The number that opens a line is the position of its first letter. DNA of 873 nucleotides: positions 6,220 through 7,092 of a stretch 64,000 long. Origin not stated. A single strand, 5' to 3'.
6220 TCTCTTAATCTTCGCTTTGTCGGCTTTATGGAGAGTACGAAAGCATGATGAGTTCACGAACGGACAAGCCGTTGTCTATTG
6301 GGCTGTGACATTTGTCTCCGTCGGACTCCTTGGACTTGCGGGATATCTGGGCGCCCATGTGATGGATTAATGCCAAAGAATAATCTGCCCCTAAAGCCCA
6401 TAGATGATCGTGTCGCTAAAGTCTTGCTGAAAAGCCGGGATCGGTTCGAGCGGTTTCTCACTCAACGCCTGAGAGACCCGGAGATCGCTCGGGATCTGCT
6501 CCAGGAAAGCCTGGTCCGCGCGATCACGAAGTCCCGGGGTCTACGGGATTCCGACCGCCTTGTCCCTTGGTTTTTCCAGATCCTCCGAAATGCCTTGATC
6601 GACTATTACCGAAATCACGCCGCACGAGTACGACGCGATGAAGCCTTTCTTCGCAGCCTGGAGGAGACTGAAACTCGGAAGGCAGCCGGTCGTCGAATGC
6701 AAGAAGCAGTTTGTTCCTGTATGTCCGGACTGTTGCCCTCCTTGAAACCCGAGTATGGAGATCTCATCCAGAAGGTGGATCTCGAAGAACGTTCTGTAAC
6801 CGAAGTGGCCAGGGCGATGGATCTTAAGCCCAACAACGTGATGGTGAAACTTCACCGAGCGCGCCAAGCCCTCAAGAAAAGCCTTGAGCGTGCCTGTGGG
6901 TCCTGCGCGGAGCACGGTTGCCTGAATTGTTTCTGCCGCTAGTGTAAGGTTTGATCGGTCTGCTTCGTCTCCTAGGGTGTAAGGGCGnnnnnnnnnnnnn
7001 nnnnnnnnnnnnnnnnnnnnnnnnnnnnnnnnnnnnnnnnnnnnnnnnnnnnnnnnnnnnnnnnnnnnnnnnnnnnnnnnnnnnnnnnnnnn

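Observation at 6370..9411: CorE-like ECF sigma factor with Cys-rich tail sits directly upstream of a YHS-domain CopA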

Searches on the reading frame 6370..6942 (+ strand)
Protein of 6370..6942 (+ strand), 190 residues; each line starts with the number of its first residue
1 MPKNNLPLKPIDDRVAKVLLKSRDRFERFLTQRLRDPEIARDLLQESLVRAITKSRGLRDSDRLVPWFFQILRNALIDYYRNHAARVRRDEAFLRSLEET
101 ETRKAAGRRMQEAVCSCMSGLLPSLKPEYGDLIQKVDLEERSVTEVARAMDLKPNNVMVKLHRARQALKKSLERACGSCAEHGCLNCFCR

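Call 3: search_protein_families(library=pfam, proteins=[window:6370-6939:+], max_evalue=0.01)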
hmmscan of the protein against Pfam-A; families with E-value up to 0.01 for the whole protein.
window:6370-6939:+ (190 aa): 3 families
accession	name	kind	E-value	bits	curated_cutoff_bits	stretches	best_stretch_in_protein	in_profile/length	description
PF04542.20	Sigma70_r2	-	6.1e-09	36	24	1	24-84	7-69/71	Sigma-70 region 2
PF08281.18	Sigma70_r4_2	-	7e-08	32.4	25.7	1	121-168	7-54/54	Sigma-70, region 4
PF04545.22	Sigma70_r4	-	0.0087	16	24.1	0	122-170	2-50/50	Sigma-70, region 4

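Call 4: search_protein_families(library=ncbifam, proteins=[window:6370-6939:+], max_evalue=0.01)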
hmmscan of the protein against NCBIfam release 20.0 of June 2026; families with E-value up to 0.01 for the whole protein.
window:6370-6939:+ (190 aa): 60 families (the best 25 are shown)
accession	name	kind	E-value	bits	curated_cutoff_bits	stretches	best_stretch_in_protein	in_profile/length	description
NF007215.0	PRK09637.1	equivalog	2.3e-24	86.4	212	1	22-177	10-159/181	RNA polymerase sigma factor SigZ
TIGR02950.1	SigM_subfam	subfamily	2.6e-23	82.6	147.95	1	28-172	15-158/159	RNA polymerase sigma factor, SigM family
TIGR02959.1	SigZ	equivalog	3e-23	82.5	168.65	1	24-188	6-165/170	RNA polymerase sigma factor SigZ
NF058625.1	sigma_PG0214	equivalog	2.7e-19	69.5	130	1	19-174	10-163/170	GFO_1088 family ECF-type sigma factor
TIGR02937.1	sigma70-ECF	superfamily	6.7e-18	64.9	42.9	1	28-172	16-165/165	sigma-70 family RNA polymerase sigma factor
TIGR02989.1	Sig-70_gvs1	subfamily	3.2e-16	59.6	124.55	1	15-170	3-156/158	RNA polymerase sigma-70 factor, Rhodopirellula/Verrucomicrobium family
NF007226.0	PRK09644.1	equivalog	3.9e-15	56.3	199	1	28-173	16-158/166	RNA polymerase sigma factor SigM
NF008888.0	PRK11922.1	equivalog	1.2e-14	54.5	204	1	28-179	45-203/231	RNA polymerase sigma factor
TIGR02985.1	Sig70_bacteroi1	subfamily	3e-13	50.3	126.4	1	24-172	12-162/162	RNA polymerase sigma-70 factor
NF009164.0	PRK12511.1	equivalog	3.7e-13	49.4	185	1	25-173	19-160/182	RNA polymerase sigma factor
TIGR02943.1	Sig70_famx1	hypoth_equivalog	3.8e-13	49.7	162.2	1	18-87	7-76/188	RNA polymerase sigma-70 factor, TIGR02943 family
NF009165.0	PRK12512.1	equivalog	7.3e-13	48.5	198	1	34-173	47-180/184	RNA polymerase sigma factor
NF007227.0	PRK09645.1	subfamily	9.8e-13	48.4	202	1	30-174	30-172/177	sigma-70 family RNA polymerase sigma factor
NF009170.0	PRK12517.1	subfamily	2.8e-12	46.5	197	1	34-175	44-179/188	RNA polymerase sigma factor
NF009171.0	PRK12518.1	equivalog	3.8e-12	46.4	208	1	27-174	41-186/191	RNA polymerase sigma factor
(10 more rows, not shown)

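Call 7: find_homologous_proteins(query=window:6370-6939:+, max_evalue=0.00001)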
Query window:6370-6939:+ (190 aa): 664 proteins with E <= 0.00001 among 1020 candidates; the best 120 are listed.
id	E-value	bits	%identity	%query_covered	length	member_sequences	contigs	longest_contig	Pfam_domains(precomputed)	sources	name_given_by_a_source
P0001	3.2e-108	377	92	99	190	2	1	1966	PF04542.21,PF08281.19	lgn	-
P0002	2.4e-82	293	69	99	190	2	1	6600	PF07638.18,PF04542.21,PF08281.19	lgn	-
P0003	2.2e-77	277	66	99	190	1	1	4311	PF07638.18,PF04542.21,PF08281.19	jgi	-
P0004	5.4e-60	220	67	74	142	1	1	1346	PF07638.18,PF08281.19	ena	-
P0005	2.1e-56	209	49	96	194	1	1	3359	PF04542.21,PF08281.19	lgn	-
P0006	4.7e-56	208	52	96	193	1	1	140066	PF04542.21,PF08281.19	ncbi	ncbi:MAG: RNA polymerase sigma factor [Bdellovibrionota bacterium]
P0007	1.4e-54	203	49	96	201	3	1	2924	PF04542.21,PF08281.19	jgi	jgi:RNA polymerase sigma factor (sigma-70 family)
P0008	6.7e-52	194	48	96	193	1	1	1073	PF04542.21,PF08281.19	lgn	-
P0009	8.4e-52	194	51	97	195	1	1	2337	PF04542.21,PF08281.19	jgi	jgi:RNA polymerase sigma factor (sigma-70 family)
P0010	9.5e-52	194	47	96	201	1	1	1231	PF04542.21,PF08281.19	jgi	jgi:RNA polymerase sigma factor (sigma-70 family)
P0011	2.8e-51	192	47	96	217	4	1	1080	PF04542.21,PF08281.19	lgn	-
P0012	4.5e-51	191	48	95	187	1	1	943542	PF04542.21,PF08281.19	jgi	-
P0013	6.8e-51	191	49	94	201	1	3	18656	PF07638.18,PF04542.21,PF08281.19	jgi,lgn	jgi:RNA polymerase sigma-70 factor (ECF subfamily)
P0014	9.2e-51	190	50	94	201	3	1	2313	PF07638.18,PF04542.21,PF08281.19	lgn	-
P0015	2.5e-50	189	48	99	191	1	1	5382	PF04542.21,PF08281.19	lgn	-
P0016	3.0e-50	189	48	94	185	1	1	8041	PF04542.21,PF08281.19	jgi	jgi:RNA polymerase sigma factor (sigma-70 family)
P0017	4.2e-50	188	48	96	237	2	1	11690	PF04542.21,PF08281.19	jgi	-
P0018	5.7e-50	188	48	94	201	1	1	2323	PF07638.18,PF04542.21,PF08281.19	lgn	-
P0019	6.1e-50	188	48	98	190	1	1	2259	PF04542.21,PF08281.19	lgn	-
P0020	9.7e-50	187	45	96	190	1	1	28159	PF07638.18,PF04542.21,PF08281.19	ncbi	-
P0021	1.3e-49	187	47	100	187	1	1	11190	PF04542.21,PF08281.19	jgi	jgi:RNA polymerase sigma factor (sigma-70 family)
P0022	2.5e-49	186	45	99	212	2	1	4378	PF04542.21,PF08281.19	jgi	jgi:RNA polymerase sigma-70 factor (ECF subfamily)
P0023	3.7e-49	185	45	96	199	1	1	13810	PF04542.21,PF08281.19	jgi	jgi:RNA polymerase sigma factor (sigma-70 family)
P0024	4.7e-49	185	46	98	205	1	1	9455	PF04542.21,PF08281.19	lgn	-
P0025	5.3e-49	185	48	99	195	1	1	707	PF04542.21,PF08281.19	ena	-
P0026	7.7e-49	184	46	99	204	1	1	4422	PF04542.21,PF08281.19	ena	-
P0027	1.8e-48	183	45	96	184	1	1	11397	PF04542.21,PF08281.19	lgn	-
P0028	3.3e-48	182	45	98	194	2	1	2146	PF04545.23,PF04542.21,PF08281.19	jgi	jgi:RNA polymerase sigma factor (sigma-70 family)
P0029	3.6e-48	182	47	94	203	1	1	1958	PF07638.18,PF04542.21,PF08281.19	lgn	-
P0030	3.9e-48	182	44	96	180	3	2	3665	PF04542.21,PF08281.19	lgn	-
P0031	5.6e-48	181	45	99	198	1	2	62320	PF04542.21,PF08281.19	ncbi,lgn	ncbi:MAG: RNA polymerase sigma factor [Oligoflexales bacterium]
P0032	6.3e-48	181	46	96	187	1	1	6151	PF04542.21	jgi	jgi:RNA polymerase sigma factor (sigma-70 family)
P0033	1.5e-47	180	46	96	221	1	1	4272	PF04542.21,PF08281.19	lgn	-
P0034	2.2e-47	179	42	98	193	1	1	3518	PF04542.21,PF08281.19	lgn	-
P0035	3.2e-47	179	47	94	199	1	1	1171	PF04542.21,PF08281.19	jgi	jgi:RNA polymerase sigma factor (sigma-70 family)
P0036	3.5e-47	179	46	98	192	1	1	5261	PF04542.21,PF08281.19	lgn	-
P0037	3.6e-47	179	49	95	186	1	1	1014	PF04542.21,PF08281.19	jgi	jgi:RNA polymerase sigma-70 factor (ECF subfamily)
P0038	4.6e-47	178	47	96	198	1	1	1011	PF04545.23,PF04542.21,PF08281.19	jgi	jgi:RNA polymerase sigma factor (sigma-70 family)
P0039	6.3e-47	178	45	98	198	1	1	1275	PF04542.21,PF08281.19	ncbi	-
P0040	6.8e-47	178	49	91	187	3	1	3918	PF04542.21,PF08281.19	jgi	jgi:RNA polymerase sigma-70 factor (ECF subfamily)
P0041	9.0e-47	177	47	95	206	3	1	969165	PF04542.21,PF08281.19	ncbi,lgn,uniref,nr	ncbi:RNA polymerase sigma factor [Comamonas sp. JC664]|uniref:RNA polymerase sigma factor n=1 Tax=Co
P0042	1.2e-46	177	44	96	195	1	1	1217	PF04542.21,PF08281.19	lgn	-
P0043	1.2e-46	177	48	93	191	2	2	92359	PF04542.21,PF08281.19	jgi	jgi:RNA polymerase sigma factor (sigma-70 family)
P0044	1.4e-46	177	44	96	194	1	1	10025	PF04542.21,PF08281.19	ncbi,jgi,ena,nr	ncbi:MAG TPA: RNA polymerase sigma factor [Myxococcus sp.]|nr:RNA polymerase sigma factor [Myxococcu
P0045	2.7e-46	176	45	96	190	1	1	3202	PF04542.21,PF08281.19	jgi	jgi:RNA polymerase sigma factor (sigma-70 family)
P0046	3.2e-46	176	48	94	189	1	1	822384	PF04542.21,PF08281.19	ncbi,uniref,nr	ncbi:RNA polymerase sigma factor [Hyalangium rubrum]|uniref:Sigma-70 family RNA polymerase sigma fac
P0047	3.8e-46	175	47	98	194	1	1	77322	PF04542.21,PF08281.19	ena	-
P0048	3.8e-46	175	44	94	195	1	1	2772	PF04542.21,PF08281.19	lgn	-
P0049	4.4e-46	175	46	97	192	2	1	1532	PF04542.21,PF08281.19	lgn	-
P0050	6.2e-46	175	46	96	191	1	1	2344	PF04542.21,PF08281.19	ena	-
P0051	7.3e-46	174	45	96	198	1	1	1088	PF04542.21,PF08281.19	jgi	jgi:RNA polymerase sigma-70 factor (ECF subfamily)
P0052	8.2e-46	174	45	96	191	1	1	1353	PF04542.21,PF08281.19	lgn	-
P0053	9.1e-46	174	43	94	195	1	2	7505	PF04542.21,PF08281.19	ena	-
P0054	9.1e-46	174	46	95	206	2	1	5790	PF04542.21,PF08281.19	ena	-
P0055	1.0e-45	174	43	96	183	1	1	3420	PF04542.21,PF08281.19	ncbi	-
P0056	1.1e-45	174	44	96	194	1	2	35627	PF04542.21,PF08281.19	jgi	jgi:RNA polymerase sigma-70 factor (ECF subfamily)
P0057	1.1e-45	174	44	99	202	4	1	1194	PF04542.21,PF08281.19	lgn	-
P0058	1.2e-45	174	45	98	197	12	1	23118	PF04542.21,PF08281.19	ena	-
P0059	1.2e-45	174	44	96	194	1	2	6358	PF04542.21,PF08281.19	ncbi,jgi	jgi:RNA polymerase sigma-70 factor (ECF subfamily)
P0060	1.2e-45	174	45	94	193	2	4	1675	PF04542.21,PF08281.19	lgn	-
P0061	1.6e-45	173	45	96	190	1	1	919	PF07638.18,PF04542.21,PF08281.19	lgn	-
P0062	1.8e-45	173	43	96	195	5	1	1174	PF04542.21,PF08281.19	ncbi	-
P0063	1.8e-45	173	46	96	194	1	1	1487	PF04542.21,PF08281.19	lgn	-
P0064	2.8e-45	172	44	94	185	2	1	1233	PF04542.21,PF08281.19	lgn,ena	-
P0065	3.4e-45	172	43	97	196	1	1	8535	PF07638.18,PF04542.21,PF08281.19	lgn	-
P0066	3.5e-45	172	41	98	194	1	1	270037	PF04542.21,PF08281.19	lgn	-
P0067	4.0e-45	172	45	96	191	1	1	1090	PF04542.21,PF08281.19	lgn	-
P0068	4.1e-45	172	46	94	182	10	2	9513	PF04542.21,PF08281.19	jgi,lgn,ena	jgi:RNA polymerase sigma-70 factor (ECF subfamily)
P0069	4.2e-45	172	45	98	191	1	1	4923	PF04542.21,PF08281.19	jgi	jgi:RNA polymerase sigma-70 factor (ECF subfamily)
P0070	4.9e-45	172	43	99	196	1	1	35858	PF04542.21,PF08281.19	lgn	-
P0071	6.0e-45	171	44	98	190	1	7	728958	PF04542.21,PF08281.19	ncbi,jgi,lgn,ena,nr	ncbi:MAG TPA: sigma-70 family RNA polymerase sigma factor [Oligoflexia bacterium]|nr:sigma-70 family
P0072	6.5e-45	171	47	93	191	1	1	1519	PF04542.21,PF08281.19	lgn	-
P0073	6.6e-45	171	47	93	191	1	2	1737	PF04542.21,PF08281.19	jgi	jgi:RNA polymerase sigma factor (sigma-70 family)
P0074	7.3e-45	171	44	95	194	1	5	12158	PF04542.21,PF08281.19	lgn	-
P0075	7.7e-45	171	45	96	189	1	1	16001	PF04545.23,PF04542.21,PF08281.19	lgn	-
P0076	8.1e-45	171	43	99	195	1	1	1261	PF04542.21,PF08281.19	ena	-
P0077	8.6e-45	171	45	94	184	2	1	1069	PF04542.21,PF08281.19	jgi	-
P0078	9.3e-45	171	45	81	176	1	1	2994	PF04542.21,PF08281.19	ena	-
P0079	9.3e-45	171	47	91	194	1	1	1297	PF04542.21,PF08281.19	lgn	-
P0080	9.5e-45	171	47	99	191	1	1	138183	PF04542.21,PF08281.19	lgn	-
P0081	1.1e-44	171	43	94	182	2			PF04542.21,PF08281.19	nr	nr:RNA polymerase sigma factor [Myxococcus stipitatus]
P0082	1.1e-44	171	46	96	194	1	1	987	PF04542.21,PF08281.19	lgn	-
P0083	1.1e-44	170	46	95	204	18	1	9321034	PF04542.21,PF08281.19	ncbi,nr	ncbi:RNA polymerase subunit sigma-70 [Myxococcus xanthus]|nr:RNA polymerase subunit sigma-70 [Myxoco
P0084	1.2e-44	170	47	90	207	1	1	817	PF04542.21,PF08281.19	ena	-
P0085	1.2e-44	170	45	96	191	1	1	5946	PF04542.21,PF08281.19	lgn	-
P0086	1.2e-44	170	45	99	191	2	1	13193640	PF04542.21,PF08281.19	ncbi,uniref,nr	ncbi:RNA polymerase sigma factor [Pyxidicoccus sp. MSG2]|uniref:RNA polymerase sigma factor n=1 Tax=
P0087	1.2e-44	170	46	95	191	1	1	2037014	PF04542.21,PF08281.19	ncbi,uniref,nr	ncbi:RNA polymerase sigma factor [Pyxidicoccus xibeiensis]|uniref:RNA polymerase sigma factor n=1 Ta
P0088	1.2e-44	170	45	91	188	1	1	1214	PF04542.21,PF08281.19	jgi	jgi:RNA polymerase sigma-70 factor (ECF subfamily)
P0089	1.4e-44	170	45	99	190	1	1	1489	PF04542.21,PF08281.19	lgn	-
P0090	1.7e-44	170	47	91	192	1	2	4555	PF04542.21,PF08281.19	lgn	-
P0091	1.8e-44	170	44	100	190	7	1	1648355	PF04542.21,PF08281.19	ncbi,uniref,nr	ncbi:RNA polymerase sigma factor [Pyxidicoccus trucidator]|uniref:RNA polymerase sigma factor n=1 Ta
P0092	1.8e-44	170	47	96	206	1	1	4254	PF04542.21,PF08281.19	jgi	jgi:RNA polymerase sigma factor (sigma-70 family)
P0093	2.0e-44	170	45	96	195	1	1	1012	PF04542.21,PF08281.19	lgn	-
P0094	2.0e-44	170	44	95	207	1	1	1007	PF04545.23,PF04542.21,PF08281.19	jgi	-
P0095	2.5e-44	169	44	99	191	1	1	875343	PF04542.21,PF08281.19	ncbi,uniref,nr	ncbi:RNA polymerase sigma factor [Pyxidicoccus caerfyrddinensis]|uniref:RNA polymerase sigma factor 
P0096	2.5e-44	169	44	96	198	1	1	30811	PF07638.18,PF04542.21,PF08281.19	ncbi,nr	ncbi:sigma-70 family RNA polymerase sigma factor [bacterium]|nr:sigma-70 family RNA polymerase sigma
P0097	2.5e-44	169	45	95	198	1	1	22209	PF04542.21,PF08281.19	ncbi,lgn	ncbi:RNA polymerase sigma factor [Myxococcus sp. 1LA]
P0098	2.5e-44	169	44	95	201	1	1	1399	PF04542.21,PF08281.19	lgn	-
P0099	3.6e-44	169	44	93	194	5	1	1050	PF04542.21,PF08281.19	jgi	-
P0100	3.9e-44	169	43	99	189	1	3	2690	PF04542.21,PF08281.19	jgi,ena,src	-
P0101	5.5e-44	168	44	99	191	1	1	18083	PF04542.21,PF08281.19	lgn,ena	-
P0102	6.3e-44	168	45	96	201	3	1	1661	PF04542.21,PF08281.19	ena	-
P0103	6.4e-44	168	45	93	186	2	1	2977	PF04542.21,PF08281.19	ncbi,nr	ncbi:MAG: sigma-70 family RNA polymerase sigma factor [Candidatus Bathyarchaeota archaeon]|nr:sigma-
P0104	6.7e-44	168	44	92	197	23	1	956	PF04542.21,PF08281.19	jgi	jgi:RNA polymerase sigma-70 factor (ECF subfamily)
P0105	7.7e-44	168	43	94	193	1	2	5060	PF04542.21,PF08281.19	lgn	-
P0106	8.3e-44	168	42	98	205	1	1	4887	PF04542.21,PF08281.19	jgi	jgi:RNA polymerase sigma-70 factor (ECF subfamily)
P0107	8.7e-44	168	43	94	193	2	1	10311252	PF04542.21,PF08281.19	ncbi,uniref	ncbi:RNA polymerase sigma factor [Myxococcus stipitatus]|uniref:RNA polymerase sigma factor n=1 Tax=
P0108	1.0e-43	167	44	92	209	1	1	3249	PF04542.21,PF08281.19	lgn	-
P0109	1.1e-43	167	45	93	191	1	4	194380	PF04542.21,PF08281.19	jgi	jgi:RNA polymerase sigma factor (sigma-70 family)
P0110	1.1e-43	167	43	92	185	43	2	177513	PF04542.21,PF08281.19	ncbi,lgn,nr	ncbi:MAG: sigma-70 family RNA polymerase sigma factor [Nitrospira sp.]|nr:sigma-70 family RNA polyme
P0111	1.2e-43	167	49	93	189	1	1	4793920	PF04542.21,PF08281.19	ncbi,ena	-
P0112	1.6e-43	167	42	98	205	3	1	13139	PF04542.21,PF08281.19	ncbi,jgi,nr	ncbi:MAG: hypothetical protein OJF50_006235 [Nitrospira sp.]|jgi:RNA polymerase sigma-70 factor (ECF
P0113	1.6e-43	167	45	96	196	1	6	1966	PF04542.21,PF08281.19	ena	-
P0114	1.7e-43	167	46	96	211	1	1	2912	PF04545.23,PF04542.21,PF08281.19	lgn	-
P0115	1.8e-43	167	48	95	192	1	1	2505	PF04542.21,PF08281.19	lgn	-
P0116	4.1e-43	165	41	96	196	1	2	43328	PF04542.21,PF08281.19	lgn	-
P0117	4.5e-43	165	44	90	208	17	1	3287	PF04542.21,PF08281.19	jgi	-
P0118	4.6e-43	165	45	95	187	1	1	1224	PF04542.21,PF08281.19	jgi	jgi:RNA polymerase sigma-70 factor (ECF subfamily)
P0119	4.6e-43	165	46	95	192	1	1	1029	PF04542.21,PF08281.19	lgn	-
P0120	4.8e-43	165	44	94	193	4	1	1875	PF04542.21,PF08281.19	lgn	-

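Call 20: find_encoding_contigs(protein=P0002, flank=6000, max_places=3)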
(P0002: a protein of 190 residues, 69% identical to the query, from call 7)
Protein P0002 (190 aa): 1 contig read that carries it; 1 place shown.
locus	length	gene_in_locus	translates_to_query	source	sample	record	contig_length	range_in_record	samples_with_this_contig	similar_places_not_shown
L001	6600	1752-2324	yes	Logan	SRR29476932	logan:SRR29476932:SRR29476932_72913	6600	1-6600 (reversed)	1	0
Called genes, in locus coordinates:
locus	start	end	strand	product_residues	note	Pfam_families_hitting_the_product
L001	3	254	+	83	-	?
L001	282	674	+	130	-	-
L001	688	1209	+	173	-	-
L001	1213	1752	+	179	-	-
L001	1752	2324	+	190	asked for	PF04542:Sigma70_r2, PF07638:Sigma70_ECF (weak), PF08281:Sigma70_r4_2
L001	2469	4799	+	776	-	PF04945:YHS, PF19335:HMBD, PF00122:E1-E2_ATPase, PF00702:Hydrolase, PF08282:Hydrolase_3 (faint)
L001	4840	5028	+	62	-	-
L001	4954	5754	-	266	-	-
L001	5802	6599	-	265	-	?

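Call 21: find_encoding_contigs(protein=P0006, flank=8000, max_places=2)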
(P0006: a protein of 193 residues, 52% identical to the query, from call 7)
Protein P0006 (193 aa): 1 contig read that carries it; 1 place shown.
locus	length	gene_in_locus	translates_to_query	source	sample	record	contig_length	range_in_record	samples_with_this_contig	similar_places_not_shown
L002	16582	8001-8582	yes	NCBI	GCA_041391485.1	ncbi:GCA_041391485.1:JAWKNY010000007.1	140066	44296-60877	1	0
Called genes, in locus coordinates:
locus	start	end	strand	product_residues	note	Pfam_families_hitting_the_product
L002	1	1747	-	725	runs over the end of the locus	PF00999:Na_H_Exchanger, PF02080:TrkA_C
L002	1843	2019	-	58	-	PF13376:OmdA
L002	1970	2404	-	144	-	PF28474:DUF8412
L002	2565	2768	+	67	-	-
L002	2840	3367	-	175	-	PF08964:Crystall_3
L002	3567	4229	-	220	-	-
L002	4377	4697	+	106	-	-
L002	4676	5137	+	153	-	-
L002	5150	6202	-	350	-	PF00394:Cu-oxidase (faint), PF07732:Cu-oxidase_3, PF07731:Cu-oxidase_2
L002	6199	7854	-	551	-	-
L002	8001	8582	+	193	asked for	PF04542:Sigma70_r2, PF08281:Sigma70_r4_2 (weak)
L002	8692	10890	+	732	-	PF19335:HMBD, PF00122:E1-E2_ATPase, PF00702:Hydrolase, PF08282:Hydrolase_3 (faint)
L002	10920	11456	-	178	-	-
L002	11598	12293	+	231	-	PF02321:OEP (weak)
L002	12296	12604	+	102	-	-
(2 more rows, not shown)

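Call 22: find_encoding_contigs(protein=P0012, flank=8000, max_places=2)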
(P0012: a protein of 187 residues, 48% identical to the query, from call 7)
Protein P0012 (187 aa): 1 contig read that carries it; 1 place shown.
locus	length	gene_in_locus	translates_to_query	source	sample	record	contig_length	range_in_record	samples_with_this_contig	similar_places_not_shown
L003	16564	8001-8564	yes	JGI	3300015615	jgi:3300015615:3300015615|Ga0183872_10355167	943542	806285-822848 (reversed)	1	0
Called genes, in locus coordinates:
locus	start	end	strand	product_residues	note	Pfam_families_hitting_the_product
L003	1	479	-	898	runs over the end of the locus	PF03699:UPF0182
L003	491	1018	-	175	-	PF06803:DUF1232 (weak)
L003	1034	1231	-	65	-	-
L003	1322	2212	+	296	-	PF00126:HTH_1, PF03466:LysR_substrate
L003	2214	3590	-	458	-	PF00483:NTP_transferase, PF12804:NTP_transf_3, PF01066:CDP-OH_P_transf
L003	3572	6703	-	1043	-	PF00873:ACR_tran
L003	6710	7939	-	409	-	PF02321:OEP (weak)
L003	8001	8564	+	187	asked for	PF04542:Sigma70_r2, PF08281:Sigma70_r4_2 (weak)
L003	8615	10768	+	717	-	PF19335:HMBD, PF00122:E1-E2_ATPase, PF00702:Hydrolase, PF08282:Hydrolase_3 (faint)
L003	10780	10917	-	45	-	PF14255:Zn_ribbon_21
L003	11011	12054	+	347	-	PF08240:ADH_N, PF01262:AlaDh_PNT_C (weak), PF00107:ADH_zinc_N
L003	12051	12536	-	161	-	-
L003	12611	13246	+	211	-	-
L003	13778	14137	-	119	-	PF00072:Response_reg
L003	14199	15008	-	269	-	-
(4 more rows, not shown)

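Call 24: find_related_loci(query=A1, collection=genome_contigs, flank=6000)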
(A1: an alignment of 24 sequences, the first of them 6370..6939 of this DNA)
Query A1 (190 aa) in genome_contigs; peptide patterns used: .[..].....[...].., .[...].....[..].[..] (x = any residue, [..] = any of these).
600 stretches matched a pattern (row limit reached: there are more); 531 encode a relative of the query (tblastn E <= 1e-3); the best 80 are kept; 80 distinct loci.
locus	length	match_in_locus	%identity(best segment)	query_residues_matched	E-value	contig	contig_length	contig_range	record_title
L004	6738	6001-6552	45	8-190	2e-55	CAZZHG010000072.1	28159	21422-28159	MAG TPA_asm: uncultured Pseudobdellovibrionaceae bacterium isolate SRP150892_co2_490 genome assembly, contig: NODE_2160_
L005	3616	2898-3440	46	10-189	7e-54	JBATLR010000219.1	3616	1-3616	MAG: Nitrospirales bacterium isolate MFD10474_ilm_asm_bin29 k127_106202, whole genome shotgun sequence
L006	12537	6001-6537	48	11-189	3e-53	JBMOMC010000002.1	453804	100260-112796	MAG: Nitrospirota bacterium isolate Betzabe_MAG040 MAG040_2, whole genome shotgun sequence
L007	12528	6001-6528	47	11-190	3e-52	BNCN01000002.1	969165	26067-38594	Comamonas sp. KCTC 72670 KCTC 72670 DNA, sequence02, whole genome shotgun sequence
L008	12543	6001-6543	46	10-189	2e-52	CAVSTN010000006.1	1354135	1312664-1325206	MAG: uncultured Nitrospiraceae bacterium isolate MFD05684.bin.2.280 genome assembly, contig: contig_32954, whole genome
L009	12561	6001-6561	45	2-190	5e-52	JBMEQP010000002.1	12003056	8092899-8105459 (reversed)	Cystobacter fuscus strain NCWS contig_1, whole genome shotgun sequence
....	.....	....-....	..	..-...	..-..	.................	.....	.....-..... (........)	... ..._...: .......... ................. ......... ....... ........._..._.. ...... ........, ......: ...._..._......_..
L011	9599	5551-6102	40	8-190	6e-52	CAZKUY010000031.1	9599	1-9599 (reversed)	MAG TPA_asm: uncultured Pseudomonadota bacterium isolate SRP286056_co1_460 genome assembly, contig: NODE_9327_length_959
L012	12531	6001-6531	46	9-189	7e-52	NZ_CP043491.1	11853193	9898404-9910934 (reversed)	Cystobacter fuscus strain Cbf 10 chromosome, complete genome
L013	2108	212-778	44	1-189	3e-52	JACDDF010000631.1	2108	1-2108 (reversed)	MAG: Nitrospirales bacterium isolate MGR_bin327 SD2899_NODE_27046_length_2108_cov_0.779404, whole genome shotgun sequenc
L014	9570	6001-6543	46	10-189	2e-51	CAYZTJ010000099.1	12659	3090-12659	MAG TPA_asm: uncultured Nitrospira sp. isolate SRP237561_co1_51 genome assembly, contig: NODE_9163_length_12659_cov_10.9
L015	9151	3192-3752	42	5-190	4e-51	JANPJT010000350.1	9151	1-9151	MAG: Pseudomonadota bacterium isolate VAR_61_metabat_364 VAR_61_k141_757695, whole genome shotgun sequence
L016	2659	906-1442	43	12-189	1e-50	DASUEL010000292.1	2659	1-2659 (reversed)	MAG TPA_asm: Bdellovibrionales bacterium isolate SMAG_U1352 k141_1775401, whole genome shotgun sequence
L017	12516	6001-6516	44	19-189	5e-50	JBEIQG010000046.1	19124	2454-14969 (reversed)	MAG: Nitrospira sp. isolate Sample-106-S6-bin-99 Sample_106_S6-bin_99-k141_2115901, whole genome shotgun sequence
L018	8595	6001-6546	42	9-189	6e-49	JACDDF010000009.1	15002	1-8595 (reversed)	MAG: Nitrospirales bacterium isolate MGR_bin327 SD2899_NODE_1121_length_15002_cov_0.909513, whole genome shotgun sequenc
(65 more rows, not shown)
